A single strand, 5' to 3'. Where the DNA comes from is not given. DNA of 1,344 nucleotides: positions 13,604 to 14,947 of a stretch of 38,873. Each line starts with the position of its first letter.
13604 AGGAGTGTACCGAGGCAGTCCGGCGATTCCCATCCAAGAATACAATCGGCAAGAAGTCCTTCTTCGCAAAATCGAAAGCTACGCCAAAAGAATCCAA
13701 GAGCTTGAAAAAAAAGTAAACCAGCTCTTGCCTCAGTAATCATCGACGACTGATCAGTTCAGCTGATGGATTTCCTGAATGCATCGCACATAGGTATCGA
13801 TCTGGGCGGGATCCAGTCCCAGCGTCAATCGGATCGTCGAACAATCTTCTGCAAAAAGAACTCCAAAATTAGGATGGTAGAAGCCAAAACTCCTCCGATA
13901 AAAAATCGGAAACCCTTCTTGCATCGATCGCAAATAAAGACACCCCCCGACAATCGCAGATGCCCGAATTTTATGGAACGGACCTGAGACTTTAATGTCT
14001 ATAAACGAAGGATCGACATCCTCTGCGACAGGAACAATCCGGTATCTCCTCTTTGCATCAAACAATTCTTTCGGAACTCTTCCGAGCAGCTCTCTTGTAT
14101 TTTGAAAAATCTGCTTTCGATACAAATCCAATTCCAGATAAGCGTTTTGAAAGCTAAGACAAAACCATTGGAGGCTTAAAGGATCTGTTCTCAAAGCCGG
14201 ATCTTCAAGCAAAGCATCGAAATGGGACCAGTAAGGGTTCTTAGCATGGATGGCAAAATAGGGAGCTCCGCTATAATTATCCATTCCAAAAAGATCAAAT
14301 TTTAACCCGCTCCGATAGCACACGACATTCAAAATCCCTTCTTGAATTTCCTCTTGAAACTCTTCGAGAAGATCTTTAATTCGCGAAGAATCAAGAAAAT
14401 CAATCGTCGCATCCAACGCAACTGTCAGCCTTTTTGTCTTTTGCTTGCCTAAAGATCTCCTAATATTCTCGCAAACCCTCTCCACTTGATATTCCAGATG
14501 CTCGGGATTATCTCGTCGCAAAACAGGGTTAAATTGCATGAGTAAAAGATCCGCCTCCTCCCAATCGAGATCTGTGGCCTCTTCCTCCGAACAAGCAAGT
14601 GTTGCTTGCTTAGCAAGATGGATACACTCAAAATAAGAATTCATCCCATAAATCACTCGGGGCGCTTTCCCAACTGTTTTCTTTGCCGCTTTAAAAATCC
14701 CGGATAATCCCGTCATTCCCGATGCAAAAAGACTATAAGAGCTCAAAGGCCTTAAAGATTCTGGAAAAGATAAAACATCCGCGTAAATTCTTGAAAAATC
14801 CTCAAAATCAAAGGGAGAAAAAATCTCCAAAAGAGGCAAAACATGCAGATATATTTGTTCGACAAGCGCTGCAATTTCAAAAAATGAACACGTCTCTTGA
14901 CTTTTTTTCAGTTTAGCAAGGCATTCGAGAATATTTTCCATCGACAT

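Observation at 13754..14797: Cryptic Cys/Met-metabolism (fold-type I) PLP-enzyme-like domain at the C-terminus of the 786-aa orphan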

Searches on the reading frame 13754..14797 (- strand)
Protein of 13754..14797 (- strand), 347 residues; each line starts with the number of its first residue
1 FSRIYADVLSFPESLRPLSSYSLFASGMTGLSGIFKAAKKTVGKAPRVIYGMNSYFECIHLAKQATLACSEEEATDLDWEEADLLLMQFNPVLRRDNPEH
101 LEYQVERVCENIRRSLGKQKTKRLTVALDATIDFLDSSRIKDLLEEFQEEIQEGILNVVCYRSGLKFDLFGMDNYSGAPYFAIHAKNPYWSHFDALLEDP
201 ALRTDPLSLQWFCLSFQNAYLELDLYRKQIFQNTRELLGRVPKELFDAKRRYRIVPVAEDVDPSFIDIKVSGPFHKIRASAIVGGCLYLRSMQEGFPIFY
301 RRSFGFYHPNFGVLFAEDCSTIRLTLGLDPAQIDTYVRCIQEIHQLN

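Call 3: search_protein_families(library=pfam, proteins=[window:13754-14797:-], max_evalue=10)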
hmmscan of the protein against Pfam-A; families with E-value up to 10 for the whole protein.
window:13754-14797:- (347 aa): 1 family
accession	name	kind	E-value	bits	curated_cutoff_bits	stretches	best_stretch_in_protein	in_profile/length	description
PF18828.6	LPD15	-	0.0029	17.9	27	1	139-166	2-29/99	Large polyvalent-protein-associated domain 15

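Call 4: search_protein_families(library=ncbifam, proteins=[window:13754-14797:-], max_evalue=10)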
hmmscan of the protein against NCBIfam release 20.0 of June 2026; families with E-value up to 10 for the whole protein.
window:13754-14797:- (347 aa): 0 families
